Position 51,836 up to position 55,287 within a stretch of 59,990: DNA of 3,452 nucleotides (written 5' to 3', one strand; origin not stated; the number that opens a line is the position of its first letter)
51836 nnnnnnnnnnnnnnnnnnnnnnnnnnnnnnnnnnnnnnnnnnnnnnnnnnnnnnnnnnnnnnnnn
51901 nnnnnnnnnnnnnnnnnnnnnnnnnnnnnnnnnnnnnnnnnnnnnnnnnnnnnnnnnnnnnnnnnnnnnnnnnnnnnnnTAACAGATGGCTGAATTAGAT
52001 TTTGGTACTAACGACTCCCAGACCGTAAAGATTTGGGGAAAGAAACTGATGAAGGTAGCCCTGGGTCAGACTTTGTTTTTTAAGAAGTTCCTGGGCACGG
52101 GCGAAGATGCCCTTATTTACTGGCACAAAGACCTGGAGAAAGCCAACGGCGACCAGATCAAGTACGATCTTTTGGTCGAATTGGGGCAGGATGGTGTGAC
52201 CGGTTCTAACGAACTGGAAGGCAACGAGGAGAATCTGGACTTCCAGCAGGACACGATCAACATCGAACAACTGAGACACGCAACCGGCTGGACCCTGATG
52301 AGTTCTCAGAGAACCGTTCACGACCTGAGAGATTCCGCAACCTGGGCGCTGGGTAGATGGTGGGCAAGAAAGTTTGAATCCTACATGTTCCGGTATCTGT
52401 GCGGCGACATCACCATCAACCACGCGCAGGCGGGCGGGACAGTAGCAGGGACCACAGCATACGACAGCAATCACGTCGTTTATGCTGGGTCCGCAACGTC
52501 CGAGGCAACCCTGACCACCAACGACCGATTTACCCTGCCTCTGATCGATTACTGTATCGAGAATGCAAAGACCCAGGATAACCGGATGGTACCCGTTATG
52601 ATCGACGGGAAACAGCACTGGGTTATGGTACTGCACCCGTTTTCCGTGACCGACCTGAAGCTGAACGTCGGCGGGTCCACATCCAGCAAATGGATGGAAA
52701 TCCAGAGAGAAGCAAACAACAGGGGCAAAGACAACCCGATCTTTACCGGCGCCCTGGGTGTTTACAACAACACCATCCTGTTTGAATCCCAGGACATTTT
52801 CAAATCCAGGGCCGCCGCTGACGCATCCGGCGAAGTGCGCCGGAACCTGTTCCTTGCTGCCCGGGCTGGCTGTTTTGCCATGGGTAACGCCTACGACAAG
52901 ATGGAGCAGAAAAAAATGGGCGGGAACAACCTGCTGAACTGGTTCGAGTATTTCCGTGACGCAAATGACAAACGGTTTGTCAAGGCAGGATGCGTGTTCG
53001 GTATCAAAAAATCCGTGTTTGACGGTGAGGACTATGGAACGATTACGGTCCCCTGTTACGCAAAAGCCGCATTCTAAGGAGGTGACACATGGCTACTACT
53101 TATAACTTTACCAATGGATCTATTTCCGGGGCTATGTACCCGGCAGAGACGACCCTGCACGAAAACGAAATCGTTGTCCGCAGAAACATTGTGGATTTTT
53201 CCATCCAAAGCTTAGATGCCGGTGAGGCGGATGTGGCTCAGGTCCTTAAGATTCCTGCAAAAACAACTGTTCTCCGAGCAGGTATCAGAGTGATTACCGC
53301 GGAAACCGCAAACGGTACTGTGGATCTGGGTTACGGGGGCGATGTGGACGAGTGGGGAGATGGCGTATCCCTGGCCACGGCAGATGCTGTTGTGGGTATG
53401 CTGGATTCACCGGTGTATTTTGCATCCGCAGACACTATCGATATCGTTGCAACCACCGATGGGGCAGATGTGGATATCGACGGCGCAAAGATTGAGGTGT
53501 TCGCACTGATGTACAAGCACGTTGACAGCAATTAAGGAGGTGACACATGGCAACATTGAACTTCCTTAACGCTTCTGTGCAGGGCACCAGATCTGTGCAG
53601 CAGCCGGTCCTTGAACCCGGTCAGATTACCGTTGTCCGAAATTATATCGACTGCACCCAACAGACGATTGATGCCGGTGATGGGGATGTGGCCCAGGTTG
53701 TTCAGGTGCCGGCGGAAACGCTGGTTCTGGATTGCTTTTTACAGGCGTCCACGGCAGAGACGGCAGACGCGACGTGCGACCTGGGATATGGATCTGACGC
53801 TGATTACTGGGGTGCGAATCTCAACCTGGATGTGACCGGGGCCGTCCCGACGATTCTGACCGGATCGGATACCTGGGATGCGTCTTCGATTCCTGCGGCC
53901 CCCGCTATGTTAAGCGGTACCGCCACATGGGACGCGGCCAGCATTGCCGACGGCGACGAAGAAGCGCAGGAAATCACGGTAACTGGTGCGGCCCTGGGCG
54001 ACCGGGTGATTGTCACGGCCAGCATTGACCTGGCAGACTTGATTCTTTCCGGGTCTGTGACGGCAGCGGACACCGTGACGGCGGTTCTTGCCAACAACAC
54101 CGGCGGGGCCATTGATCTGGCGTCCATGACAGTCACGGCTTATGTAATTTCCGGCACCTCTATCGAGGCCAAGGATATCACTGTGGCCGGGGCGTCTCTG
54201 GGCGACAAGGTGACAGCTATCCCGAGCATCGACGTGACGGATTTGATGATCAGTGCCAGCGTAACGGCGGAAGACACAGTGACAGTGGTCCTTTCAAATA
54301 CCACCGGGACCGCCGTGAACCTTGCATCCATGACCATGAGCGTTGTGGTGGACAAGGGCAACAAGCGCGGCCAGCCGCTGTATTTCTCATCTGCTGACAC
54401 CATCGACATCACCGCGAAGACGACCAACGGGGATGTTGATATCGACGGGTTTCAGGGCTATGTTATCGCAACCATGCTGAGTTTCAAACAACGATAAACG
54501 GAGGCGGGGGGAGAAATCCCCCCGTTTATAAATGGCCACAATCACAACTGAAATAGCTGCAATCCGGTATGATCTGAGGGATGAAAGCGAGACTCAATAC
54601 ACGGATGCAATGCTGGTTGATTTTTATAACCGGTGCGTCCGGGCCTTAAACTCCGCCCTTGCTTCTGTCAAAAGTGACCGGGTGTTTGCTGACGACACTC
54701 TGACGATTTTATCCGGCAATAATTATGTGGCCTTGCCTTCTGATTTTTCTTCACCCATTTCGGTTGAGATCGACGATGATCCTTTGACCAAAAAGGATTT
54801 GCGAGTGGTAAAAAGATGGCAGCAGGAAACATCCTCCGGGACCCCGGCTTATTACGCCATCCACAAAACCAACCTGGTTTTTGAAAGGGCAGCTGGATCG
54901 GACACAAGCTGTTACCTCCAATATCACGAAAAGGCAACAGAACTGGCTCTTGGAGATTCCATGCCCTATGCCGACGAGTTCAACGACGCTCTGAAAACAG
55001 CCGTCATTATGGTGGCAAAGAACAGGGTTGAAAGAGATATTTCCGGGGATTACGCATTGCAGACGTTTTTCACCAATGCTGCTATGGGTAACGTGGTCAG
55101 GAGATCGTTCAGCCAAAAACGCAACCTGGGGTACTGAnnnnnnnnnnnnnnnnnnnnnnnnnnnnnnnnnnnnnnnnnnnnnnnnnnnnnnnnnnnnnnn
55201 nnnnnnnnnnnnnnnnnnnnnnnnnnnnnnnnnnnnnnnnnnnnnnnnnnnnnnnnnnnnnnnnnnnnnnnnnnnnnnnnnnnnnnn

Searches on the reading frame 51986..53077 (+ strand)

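Call 45: search_protein_families(library=phrogs, proteins=[window:51986-53077:+], max_evalue=0.00001)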
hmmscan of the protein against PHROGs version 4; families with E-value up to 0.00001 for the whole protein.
window:51986-53077:+ (363 aa): 2 families
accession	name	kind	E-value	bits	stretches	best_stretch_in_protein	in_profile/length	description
phrog_334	-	head and packaging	4.1e-67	227.9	1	4-360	4-380/381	major head protein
phrog_13784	-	unknown function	9.6e-08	33.3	1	40-126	53-140/177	-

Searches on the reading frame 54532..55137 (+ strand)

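Call 75: search_protein_families(library=pfam, proteins=[window:54532-55137:+], max_evalue=0.001)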
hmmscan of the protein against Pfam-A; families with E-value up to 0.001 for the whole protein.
window:54532-55137:+ (201 aa): 1 family
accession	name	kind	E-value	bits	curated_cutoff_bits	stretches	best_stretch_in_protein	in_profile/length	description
PF24175.2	SU10_adaptor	-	8.1e-16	59.5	27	1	8-186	7-179/194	SU10 adaptor protein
